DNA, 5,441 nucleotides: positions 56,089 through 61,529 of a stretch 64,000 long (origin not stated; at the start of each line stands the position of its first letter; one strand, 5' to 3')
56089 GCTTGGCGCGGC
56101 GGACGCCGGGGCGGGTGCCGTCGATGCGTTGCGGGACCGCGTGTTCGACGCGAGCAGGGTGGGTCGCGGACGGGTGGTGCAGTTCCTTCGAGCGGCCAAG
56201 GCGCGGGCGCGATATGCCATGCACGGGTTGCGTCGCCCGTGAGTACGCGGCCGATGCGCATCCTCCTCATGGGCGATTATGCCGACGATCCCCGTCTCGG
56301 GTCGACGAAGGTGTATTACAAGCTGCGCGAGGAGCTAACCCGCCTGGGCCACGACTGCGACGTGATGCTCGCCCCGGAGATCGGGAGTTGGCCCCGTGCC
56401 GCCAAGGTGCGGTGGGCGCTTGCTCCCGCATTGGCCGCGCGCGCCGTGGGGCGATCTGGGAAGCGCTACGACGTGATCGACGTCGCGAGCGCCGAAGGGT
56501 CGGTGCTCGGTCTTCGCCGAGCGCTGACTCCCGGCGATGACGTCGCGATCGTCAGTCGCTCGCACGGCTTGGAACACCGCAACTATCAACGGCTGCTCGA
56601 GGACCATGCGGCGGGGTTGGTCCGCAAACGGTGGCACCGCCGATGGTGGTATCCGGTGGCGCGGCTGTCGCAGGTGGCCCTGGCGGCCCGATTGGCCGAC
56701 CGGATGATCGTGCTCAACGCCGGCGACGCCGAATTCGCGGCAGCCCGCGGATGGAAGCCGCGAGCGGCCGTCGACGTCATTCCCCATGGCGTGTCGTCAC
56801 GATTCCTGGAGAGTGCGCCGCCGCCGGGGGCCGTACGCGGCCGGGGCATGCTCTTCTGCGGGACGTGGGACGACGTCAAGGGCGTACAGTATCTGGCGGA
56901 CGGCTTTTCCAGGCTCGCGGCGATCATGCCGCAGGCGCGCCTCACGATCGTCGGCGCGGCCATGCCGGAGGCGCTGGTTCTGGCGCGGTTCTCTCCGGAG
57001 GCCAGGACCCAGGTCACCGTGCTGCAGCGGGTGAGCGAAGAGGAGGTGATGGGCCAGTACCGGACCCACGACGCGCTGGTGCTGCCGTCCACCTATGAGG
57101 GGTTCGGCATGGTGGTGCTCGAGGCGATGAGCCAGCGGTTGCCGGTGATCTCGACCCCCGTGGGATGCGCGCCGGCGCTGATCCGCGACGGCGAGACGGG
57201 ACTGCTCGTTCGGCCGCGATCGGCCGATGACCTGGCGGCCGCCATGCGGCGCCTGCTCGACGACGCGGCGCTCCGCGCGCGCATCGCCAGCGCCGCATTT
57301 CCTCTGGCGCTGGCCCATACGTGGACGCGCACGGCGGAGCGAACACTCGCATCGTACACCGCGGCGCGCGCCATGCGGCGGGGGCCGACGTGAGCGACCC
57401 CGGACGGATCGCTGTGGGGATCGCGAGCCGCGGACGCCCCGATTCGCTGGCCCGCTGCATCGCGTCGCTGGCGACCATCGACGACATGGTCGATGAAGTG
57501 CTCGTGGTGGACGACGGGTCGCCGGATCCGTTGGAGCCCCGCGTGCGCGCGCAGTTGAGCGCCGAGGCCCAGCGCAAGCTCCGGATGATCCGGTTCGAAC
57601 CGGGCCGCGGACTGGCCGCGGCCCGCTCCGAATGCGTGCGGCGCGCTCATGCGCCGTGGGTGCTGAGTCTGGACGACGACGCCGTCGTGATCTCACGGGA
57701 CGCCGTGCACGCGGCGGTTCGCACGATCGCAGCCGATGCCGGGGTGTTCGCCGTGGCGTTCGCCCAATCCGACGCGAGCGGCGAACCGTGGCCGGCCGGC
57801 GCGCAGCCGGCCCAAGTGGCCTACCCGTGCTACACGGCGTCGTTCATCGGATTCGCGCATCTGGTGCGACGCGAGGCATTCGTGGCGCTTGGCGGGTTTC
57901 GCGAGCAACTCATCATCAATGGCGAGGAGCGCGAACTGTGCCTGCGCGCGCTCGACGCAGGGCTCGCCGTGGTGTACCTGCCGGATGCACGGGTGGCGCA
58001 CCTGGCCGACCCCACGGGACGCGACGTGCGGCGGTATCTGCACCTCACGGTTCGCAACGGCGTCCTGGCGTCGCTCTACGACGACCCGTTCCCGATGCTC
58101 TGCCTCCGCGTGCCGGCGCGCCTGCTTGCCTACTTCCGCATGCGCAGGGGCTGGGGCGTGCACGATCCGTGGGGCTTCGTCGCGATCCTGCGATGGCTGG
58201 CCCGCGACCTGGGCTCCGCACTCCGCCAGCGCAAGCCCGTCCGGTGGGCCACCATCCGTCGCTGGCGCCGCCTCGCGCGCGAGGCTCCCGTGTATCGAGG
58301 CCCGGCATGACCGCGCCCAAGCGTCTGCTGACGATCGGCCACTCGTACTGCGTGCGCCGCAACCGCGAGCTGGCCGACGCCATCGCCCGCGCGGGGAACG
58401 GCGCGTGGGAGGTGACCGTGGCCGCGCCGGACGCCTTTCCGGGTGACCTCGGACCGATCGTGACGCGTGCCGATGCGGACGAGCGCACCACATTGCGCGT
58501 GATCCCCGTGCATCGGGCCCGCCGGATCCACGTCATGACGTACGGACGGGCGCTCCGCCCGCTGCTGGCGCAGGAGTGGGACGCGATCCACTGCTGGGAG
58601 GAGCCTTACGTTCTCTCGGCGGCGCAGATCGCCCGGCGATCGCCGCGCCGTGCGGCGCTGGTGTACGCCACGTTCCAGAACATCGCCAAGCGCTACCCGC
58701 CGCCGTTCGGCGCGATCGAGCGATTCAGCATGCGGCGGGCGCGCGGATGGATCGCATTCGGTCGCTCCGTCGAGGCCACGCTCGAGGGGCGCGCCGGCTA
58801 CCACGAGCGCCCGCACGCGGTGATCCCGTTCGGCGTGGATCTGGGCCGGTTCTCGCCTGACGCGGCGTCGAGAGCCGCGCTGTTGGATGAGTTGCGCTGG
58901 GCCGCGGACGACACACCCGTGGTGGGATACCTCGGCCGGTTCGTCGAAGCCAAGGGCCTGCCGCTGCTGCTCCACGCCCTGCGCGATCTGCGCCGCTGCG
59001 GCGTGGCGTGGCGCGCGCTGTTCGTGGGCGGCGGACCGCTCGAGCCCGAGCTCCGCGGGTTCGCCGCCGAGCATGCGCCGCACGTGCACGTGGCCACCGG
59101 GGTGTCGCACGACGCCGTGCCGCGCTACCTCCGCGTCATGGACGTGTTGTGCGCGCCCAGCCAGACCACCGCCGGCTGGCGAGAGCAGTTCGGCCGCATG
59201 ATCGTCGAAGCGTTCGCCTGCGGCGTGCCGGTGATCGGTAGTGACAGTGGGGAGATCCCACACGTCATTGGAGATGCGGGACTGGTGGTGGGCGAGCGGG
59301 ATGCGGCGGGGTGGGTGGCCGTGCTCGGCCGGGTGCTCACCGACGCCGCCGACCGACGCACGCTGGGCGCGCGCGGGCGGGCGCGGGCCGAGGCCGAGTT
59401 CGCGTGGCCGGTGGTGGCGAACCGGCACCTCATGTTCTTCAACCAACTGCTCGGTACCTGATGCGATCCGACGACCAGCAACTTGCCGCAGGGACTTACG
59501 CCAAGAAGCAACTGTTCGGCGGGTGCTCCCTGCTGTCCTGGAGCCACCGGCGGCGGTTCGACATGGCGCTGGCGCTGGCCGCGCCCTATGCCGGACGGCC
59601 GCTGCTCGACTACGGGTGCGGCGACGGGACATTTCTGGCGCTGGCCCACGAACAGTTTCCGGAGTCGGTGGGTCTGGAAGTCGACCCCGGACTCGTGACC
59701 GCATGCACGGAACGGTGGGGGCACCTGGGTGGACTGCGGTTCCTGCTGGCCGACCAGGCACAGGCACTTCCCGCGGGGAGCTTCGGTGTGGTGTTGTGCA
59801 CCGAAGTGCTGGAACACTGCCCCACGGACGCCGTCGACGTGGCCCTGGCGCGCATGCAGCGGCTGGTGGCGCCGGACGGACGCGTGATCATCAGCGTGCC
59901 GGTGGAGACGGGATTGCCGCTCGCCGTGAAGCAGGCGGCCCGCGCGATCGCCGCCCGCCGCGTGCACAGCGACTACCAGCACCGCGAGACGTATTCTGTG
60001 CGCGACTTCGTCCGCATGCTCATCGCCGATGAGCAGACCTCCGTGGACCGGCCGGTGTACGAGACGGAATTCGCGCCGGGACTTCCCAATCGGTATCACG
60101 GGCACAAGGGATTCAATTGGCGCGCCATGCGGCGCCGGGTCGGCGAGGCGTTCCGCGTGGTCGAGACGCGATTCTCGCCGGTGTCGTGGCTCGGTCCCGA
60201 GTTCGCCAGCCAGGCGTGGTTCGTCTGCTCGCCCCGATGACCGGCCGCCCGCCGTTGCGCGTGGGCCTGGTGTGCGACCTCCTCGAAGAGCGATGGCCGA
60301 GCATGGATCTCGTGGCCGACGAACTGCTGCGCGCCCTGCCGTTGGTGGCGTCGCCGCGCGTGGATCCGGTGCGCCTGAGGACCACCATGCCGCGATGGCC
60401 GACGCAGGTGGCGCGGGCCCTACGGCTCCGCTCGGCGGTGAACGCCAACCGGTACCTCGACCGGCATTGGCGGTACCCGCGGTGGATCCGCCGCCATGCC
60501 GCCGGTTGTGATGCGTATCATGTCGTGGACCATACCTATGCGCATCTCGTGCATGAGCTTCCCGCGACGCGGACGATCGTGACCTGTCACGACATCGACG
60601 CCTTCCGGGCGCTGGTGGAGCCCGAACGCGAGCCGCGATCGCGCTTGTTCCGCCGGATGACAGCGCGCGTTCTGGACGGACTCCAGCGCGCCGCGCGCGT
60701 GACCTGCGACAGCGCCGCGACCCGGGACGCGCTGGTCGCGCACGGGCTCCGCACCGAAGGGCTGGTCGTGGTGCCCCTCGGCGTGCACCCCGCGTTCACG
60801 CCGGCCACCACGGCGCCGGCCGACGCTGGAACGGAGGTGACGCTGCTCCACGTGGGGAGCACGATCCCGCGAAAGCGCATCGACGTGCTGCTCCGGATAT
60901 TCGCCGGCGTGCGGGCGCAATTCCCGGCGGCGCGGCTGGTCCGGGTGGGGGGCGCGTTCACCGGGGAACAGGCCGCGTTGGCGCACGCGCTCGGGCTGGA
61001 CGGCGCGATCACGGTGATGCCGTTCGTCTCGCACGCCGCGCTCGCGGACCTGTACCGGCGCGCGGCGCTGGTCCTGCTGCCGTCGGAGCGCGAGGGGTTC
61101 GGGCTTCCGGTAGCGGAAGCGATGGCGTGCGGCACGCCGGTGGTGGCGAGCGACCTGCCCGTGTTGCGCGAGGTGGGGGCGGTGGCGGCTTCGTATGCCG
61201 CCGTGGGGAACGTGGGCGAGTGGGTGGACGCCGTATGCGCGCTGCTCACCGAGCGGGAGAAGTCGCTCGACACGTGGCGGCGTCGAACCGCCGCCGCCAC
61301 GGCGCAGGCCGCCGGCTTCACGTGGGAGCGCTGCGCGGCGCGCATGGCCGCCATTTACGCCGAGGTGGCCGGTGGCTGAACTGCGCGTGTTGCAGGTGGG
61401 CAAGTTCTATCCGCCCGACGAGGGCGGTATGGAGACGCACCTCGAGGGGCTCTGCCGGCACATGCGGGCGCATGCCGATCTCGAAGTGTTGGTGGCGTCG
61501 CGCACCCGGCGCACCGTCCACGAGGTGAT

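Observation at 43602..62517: An 18-gene, roughly 19-kb polysaccharide operon with 12 glycosyltransferases and 4 methyltransferases, almost entirely linked by stop/start overlaps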

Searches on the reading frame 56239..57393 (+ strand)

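Call 7: search_protein_families(library=pfam, proteins=[window:56239-57393:+], max_evalue=0.01)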
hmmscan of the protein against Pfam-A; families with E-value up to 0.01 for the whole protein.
window:56239-57393:+ (384 aa): 5 families
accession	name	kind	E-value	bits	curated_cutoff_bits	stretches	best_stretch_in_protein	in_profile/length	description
PF13692.12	Glyco_trans_1_4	-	1.2e-31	110.3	27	1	204-342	4-142/142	Glycosyl transferases group 1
PF00534.26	Glycos_transf_1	-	3.8e-31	108.4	26.4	1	204-353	18-169/172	Glycosyl transferases group 1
PF20706.3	GT4-conflict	-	6.4e-12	45.6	26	1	184-367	180-383/385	Family 4 Glycosyltransferase in conflict systems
PF13524.12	Glyco_trans_1_2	-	1.7e-07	31.7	25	1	230-370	12-143/144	Glycosyl transferase-like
PF13439.12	Glyco_transf_4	-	2.9e-07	31.1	28.5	1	21-186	3-167/170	Glycosyltransferase Family 4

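Call 15: search_protein_families(library=ncbifam, proteins=[window:56239-57393:+], max_evalue=0.00001)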
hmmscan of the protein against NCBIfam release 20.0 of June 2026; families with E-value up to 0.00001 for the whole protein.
window:56239-57393:+ (384 aa): 29 families (the best 25 are shown)
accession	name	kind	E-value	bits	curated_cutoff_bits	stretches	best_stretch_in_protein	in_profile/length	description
NF041876.1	EPS_EpsE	equivalog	2.8e-24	86.1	400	1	176-353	186-372/389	exopolysaccharide biosynthesis GT4 family glycosyltransferase EpsE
TIGR03449.1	mycothiol_MshA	equivalog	2.9e-23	82.4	462.5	1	204-377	223-404/406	D-inositol-3-phosphate glycosyltransferase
TIGR03088.1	stp2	hypoth_equivalog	4.9e-19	68.6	409.05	1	216-353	213-349/374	TIGR03088 family PEP-CTERM/XrtA system glycosyltransferase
TIGR04047.1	MSMEG_0565_glyc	hypoth_equivalog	8.3e-19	67.9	259.85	1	204-374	196-372/373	MSMEG_0565 family glycosyltransferase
TIGR04063.1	stp3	hypoth_equivalog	2.5e-16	59.6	442.05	1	149-375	154-394/397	TIGR04063 family PEP-CTERM/XrtA system glycosyltransferase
TIGR03999.1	thiol_BshA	equivalog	2.8e-16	59.4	273.7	1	212-357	210-353/375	N-acetyl-alpha-D-glucosaminyl L-malate synthase BshA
NF047684.1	TeichurnBiosyTuaC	equivalog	8.2e-16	57.9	550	1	204-351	222-363/391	teichuronic acid biosynthesis protein TuaC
TIGR02149.1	glgA_Coryne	subfamily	2.1e-15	56.8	302.4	1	204-374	207-388/391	glycogen synthase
NF038229.1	Glyco4_Geo_Pelo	equivalog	6.4e-15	55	400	1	146-354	103-313/338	GPMC system family 4 glycosyltransferase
TIGR04157.1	glyco_rSAM_CFB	subfamily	1.3e-14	54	400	1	204-342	230-366/406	TIGR04157 family glycosyltransferase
NF053787.1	GlcN_PG_synth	equivalog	1.8e-14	53.4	480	1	204-375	200-358/361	N-acetylglucosaminyl phosphatidylglycerol synthase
NF007396.0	PRK09922.1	equivalog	9.8e-10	37.8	385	1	263-343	246-327/361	lipopolysaccharide 1,6-galactosyltransferase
NF041010.1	glycosy_Agl16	equivalog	1.3e-09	37.4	575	1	258-374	235-349/352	glycosylation protein Agl16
NF012028.0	PRK15484.1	subfamily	3.5e-09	36.2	618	1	204-367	196-369/380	lipopolysaccharide N-acetylglucosaminyltransferase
NF038298.1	EPS_HpsO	equivalog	1.3e-08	34.1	575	1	206-370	206-381/388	hormogonium polysaccharide biosynthesis glycosyltransferase HpsO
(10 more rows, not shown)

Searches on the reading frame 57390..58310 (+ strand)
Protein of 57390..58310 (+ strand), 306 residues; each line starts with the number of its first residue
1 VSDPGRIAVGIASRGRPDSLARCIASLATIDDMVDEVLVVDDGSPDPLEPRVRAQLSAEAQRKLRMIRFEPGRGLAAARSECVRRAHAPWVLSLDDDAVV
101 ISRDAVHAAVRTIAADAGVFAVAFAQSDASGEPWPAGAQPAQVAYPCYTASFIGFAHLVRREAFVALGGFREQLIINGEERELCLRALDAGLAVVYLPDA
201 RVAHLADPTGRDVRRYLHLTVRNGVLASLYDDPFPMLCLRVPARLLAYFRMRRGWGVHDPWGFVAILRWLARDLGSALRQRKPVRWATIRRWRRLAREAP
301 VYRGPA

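Call 7: search_protein_families(library=pfam, proteins=[window:57390-58310:+], max_evalue=0.01)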
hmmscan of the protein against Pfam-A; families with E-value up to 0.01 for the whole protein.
window:57390-58310:+ (306 aa): 4 families
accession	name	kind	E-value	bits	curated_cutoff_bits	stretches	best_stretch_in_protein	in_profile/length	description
PF00535.33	Glycos_transf_2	-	8.8e-17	62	23.3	1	10-136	3-127/168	Glycosyl transferase family 2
PF13641.12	Glyco_tranf_2_3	-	4.2e-10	40.5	27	1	4-209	1-213/230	Glycosyltransferase like family 2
PF10111.15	Glyco_tranf_2_2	-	5.1e-05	23.3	27.3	0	32-111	27-104/276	Glycosyltransferase like family 2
PF13632.12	Glyco_trans_2_3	-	0.00013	22.3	27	1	90-209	1-128/198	Glycosyl transferase family group 2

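Call 15: search_protein_families(library=ncbifam, proteins=[window:57390-58310:+], max_evalue=0.00001)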
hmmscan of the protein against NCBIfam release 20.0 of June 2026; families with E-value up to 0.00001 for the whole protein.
window:57390-58310:+ (306 aa): 9 families
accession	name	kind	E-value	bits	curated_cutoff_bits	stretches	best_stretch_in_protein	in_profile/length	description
TIGR03965.1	mycofact_glyco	equivalog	1.7e-22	80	280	1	6-204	75-280/467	mycofactocin biosynthesis glycosyltransferase MftF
NF041875.1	EPS_EpsD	equivalog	1.5e-20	73.9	370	1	9-233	3-233/325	exopolysaccharide biosynthesis glycosyltransferase EpsD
NF038299.1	EPS_HpsN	equivalog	1.7e-08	33.9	425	0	7-210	3-226/317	hormogonium polysaccharide biosynthesis glycosyltransferase HpsN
TIGR04242.1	nodulat_NodC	equivalog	3.3e-08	32.9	550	0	16-115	60-158/395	chitooligosaccharide synthase NodC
NF038302.1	EPS_HpsE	equivalog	4.1e-08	32.6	300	1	26-110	25-108/307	hormogonium polysaccharide biosynthesis glycosyltransferase HpsE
TIGR04283.1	glyco_like_mftF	equivalog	4.9e-07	29.5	182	1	19-189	13-171/221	TIGR04283 family arsenosugar biosynthesis glycosyltransferase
TIGR03937.1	PgaC_IcaA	equivalog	2e-06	27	422.3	1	18-122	58-159/407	poly-beta-1,6-N-acetyl-D-glucosamine synthase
NF041394.1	GtaseAglG_Halo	equivalog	5.8e-06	25.8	440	0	18-112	16-106/304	glucosyl-dolichyl phosphate glucuronosyltransferase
TIGR01556.1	rhamnosyltran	subfamily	7.9e-06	25.3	200.55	0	153-206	149-202/281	rhamnosyltransferase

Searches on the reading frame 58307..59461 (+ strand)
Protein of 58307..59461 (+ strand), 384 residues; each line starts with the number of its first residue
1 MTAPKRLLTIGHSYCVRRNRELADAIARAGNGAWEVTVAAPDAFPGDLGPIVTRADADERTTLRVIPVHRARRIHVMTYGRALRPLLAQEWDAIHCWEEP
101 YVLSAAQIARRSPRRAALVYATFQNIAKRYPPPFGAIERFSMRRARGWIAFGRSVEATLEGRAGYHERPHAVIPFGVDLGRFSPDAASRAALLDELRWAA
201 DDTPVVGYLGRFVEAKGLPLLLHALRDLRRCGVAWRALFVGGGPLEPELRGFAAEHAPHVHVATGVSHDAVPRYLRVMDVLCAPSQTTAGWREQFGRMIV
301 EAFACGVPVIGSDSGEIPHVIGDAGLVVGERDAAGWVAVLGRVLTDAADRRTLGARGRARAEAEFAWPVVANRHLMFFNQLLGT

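Call 7: search_protein_families(library=pfam, proteins=[window:58307-59461:+], max_evalue=0.01)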
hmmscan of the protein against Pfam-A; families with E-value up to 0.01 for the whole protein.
window:58307-59461:+ (384 aa): 5 families
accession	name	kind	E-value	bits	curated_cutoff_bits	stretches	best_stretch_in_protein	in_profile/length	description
PF00534.26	Glycos_transf_1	-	3.4e-26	92.3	26.4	1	201-359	13-171/172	Glycosyl transferases group 1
PF13692.12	Glyco_trans_1_4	-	7.5e-26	91.5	27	1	204-346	2-142/142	Glycosyl transferases group 1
PF13439.12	Glyco_transf_4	-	1.9e-09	38.2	28.5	1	18-181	7-170/170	Glycosyltransferase Family 4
PF13524.12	Glyco_trans_1_2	-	7.3e-06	26.4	25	1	294-367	62-135/144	Glycosyl transferase-like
PF20706.3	GT4-conflict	-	5.4e-05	22.8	26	1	138-315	140-315/385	Family 4 Glycosyltransferase in conflict systems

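Call 15: search_protein_families(library=ncbifam, proteins=[window:58307-59461:+], max_evalue=0.00001)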
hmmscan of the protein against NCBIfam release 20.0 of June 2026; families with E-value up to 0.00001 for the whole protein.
window:58307-59461:+ (384 aa): 17 families
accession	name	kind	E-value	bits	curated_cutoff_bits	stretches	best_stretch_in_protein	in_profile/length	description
NF038298.1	EPS_HpsO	equivalog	2.5e-54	184.5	575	1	6-382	2-388/388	hormogonium polysaccharide biosynthesis glycosyltransferase HpsO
TIGR03088.1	stp2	hypoth_equivalog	2.6e-21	76.1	409.05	1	147-382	139-374/374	TIGR03088 family PEP-CTERM/XrtA system glycosyltransferase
TIGR04063.1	stp3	hypoth_equivalog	1.3e-20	73.7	442.05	1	166-382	178-396/397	TIGR04063 family PEP-CTERM/XrtA system glycosyltransferase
NF053787.1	GlcN_PG_synth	equivalog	5.1e-19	68.3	480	1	172-382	168-360/361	N-acetylglucosaminyl phosphatidylglycerol synthase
NF047684.1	TeichurnBiosyTuaC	equivalog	3.5e-18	65.7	550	1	166-333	183-341/391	teichuronic acid biosynthesis protein TuaC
TIGR04047.1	MSMEG_0565_glyc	hypoth_equivalog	1.1e-17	64.3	259.85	1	21-379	20-372/373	MSMEG_0565 family glycosyltransferase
NF041876.1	EPS_EpsE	equivalog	1e-16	61.2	400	1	138-368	155-383/389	exopolysaccharide biosynthesis GT4 family glycosyltransferase EpsE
TIGR03449.1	mycothiol_MshA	equivalog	5.5e-16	58.5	462.5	1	171-379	191-401/406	D-inositol-3-phosphate glycosyltransferase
NF038295.1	EPS_HpsP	equivalog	5.6e-16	58.5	550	1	138-381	148-387/388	hormogonium polysaccharide biosynthesis glycosyltransferase HpsP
TIGR02149.1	glgA_Coryne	subfamily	1.4e-15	57.3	302.4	1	171-380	172-389/391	glycogen synthase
TIGR03999.1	thiol_BshA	equivalog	1.9e-12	46.8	273.7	1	167-381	166-373/375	N-acetyl-alpha-D-glucosaminyl L-malate synthase BshA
TIGR04005.1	wcaL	equivalog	4.1e-09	35.8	537.6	1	208-370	227-395/406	colanic acid biosynthesis glycosyltransferase WcaL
TIGR02095.1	glgA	subfamily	1.6e-07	30.4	328.45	1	185-348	275-443/477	glycogen/starch synthase, ADP-glucose type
TIGR02472.1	sucr_P_syn_N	equivalog_domain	8.3e-07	28.2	576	0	292-375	350-435/439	sucrose-phosphate synthase, putative, glycosyltransferase domain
NF012028.0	PRK15484.1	subfamily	1e-06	28.1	618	1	172-373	165-370/380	lipopolysaccharide N-acetylglucosaminyltransferase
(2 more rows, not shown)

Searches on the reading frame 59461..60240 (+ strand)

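Call 7: search_protein_families(library=pfam, proteins=[window:59461-60240:+], max_evalue=0.01)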
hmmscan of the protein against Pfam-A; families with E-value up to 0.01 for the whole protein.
window:59461-60240:+ (259 aa): 6 families
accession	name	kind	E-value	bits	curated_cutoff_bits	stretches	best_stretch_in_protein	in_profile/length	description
PF13489.12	Methyltransf_23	-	1.7e-15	57.6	27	1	39-187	15-154/164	Methyltransferase domain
PF08241.18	Methyltransf_11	-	1.1e-13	52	21.2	1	49-144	1-95/95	Methyltransferase domain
PF13649.12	Methyltransf_25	-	5.7e-12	46.6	27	1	49-140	2-97/97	Methyltransferase domain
PF08242.18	Methyltransf_12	-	8.1e-11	43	30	1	49-142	1-98/98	Methyltransferase domain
PF13847.12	Methyltransf_31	-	2.7e-09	37.3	27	1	46-163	5-129/145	Methyltransferase domain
PF07021.18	MetW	-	0.00057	20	21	1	41-85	10-55/193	Methionine biosynthesis protein MetW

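Call 15: search_protein_families(library=ncbifam, proteins=[window:59461-60240:+], max_evalue=0.00001)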
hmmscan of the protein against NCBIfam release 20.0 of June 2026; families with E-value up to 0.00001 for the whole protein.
window:59461-60240:+ (259 aa): 2 families
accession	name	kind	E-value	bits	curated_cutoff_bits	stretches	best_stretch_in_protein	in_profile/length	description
NF043040.1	corrin_prot_MT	hypoth_equivalog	6.8e-10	38.7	180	1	23-146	20-149/216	corrinoid protein-associated methyltransferase CpaM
NF045667.1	MTase_DVU1556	equivalog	1.4e-08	34.5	155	1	35-145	13-120/213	DVU_1556 family methyltransferase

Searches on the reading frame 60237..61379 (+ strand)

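Call 7: search_protein_families(library=pfam, proteins=[window:60237-61379:+], max_evalue=0.01)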
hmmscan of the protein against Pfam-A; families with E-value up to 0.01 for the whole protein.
window:60237-61379:+ (380 aa): 4 families
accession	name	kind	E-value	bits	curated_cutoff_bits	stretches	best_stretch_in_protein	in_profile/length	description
PF00534.26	Glycos_transf_1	-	8e-26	91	26.4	1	198-342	13-161/172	Glycosyl transferases group 1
PF13692.12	Glyco_trans_1_4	-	3.1e-25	89.5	27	1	202-338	3-141/142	Glycosyl transferases group 1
PF20706.3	GT4-conflict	-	2.1e-12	47.2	26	1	176-369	174-384/385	Family 4 Glycosyltransferase in conflict systems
PF13524.12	Glyco_trans_1_2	-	6.9e-06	26.5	25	1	257-369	28-141/144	Glycosyl transferase-like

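Call 15: search_protein_families(library=ncbifam, proteins=[window:60237-61379:+], max_evalue=0.00001)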
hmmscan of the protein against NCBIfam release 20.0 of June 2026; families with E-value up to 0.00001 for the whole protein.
window:60237-61379:+ (380 aa): 15 families
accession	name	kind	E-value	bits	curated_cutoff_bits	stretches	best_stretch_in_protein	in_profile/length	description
TIGR04047.1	MSMEG_0565_glyc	hypoth_equivalog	3.7e-25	88.8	259.85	1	83-375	78-372/373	MSMEG_0565 family glycosyltransferase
TIGR03449.1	mycothiol_MshA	equivalog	6.2e-20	71.5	462.5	1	162-377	176-403/406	D-inositol-3-phosphate glycosyltransferase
NF038229.1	Glyco4_Geo_Pelo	equivalog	7.2e-18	64.7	400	1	142-308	100-270/338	GPMC system family 4 glycosyltransferase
TIGR03999.1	thiol_BshA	equivalog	2.1e-17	63.1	273.7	1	199-377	198-373/375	N-acetyl-alpha-D-glucosaminyl L-malate synthase BshA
NF038295.1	EPS_HpsP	equivalog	2.6e-14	53.1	550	1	149-377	152-387/388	hormogonium polysaccharide biosynthesis glycosyltransferase HpsP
NF053787.1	GlcN_PG_synth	equivalog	5.7e-11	41.8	480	1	149-378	141-360/361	N-acetylglucosaminyl phosphatidylglycerol synthase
TIGR04063.1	stp3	hypoth_equivalog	7.7e-11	41.5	442.05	1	131-377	140-395/397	TIGR04063 family PEP-CTERM/XrtA system glycosyltransferase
NF038011.1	PelF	equivalog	9.4e-10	38.1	100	1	160-361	266-469/489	GT4 family glycosyltransferase PelF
NF041876.1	EPS_EpsE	equivalog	2.1e-09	37.1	400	1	173-312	185-332/389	exopolysaccharide biosynthesis GT4 family glycosyltransferase EpsE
TIGR03088.1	stp2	hypoth_equivalog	1.4e-08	34.2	409.05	1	191-319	185-316/374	TIGR03088 family PEP-CTERM/XrtA system glycosyltransferase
NF038255.1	exopoly_VpsD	equivalog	2.9e-08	33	300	1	150-313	155-320/381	VpsD family glycosyltransferase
TIGR02149.1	glgA_Coryne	subfamily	2e-07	30.5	302.4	1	257-377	265-390/391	glycogen synthase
NF041010.1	glycosy_Agl16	equivalog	3e-07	29.6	575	1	155-377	137-351/352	glycosylation protein Agl16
TIGR04157.1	glyco_rSAM_CFB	subfamily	3.1e-07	29.7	400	1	201-312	228-337/406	TIGR04157 family glycosyltransferase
NF047880.1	glyco_SdgA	exception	4.2e-06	25.6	800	1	202-341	317-458/488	serine-aspartate repeat adhesin O-glycosyltransferase SdgA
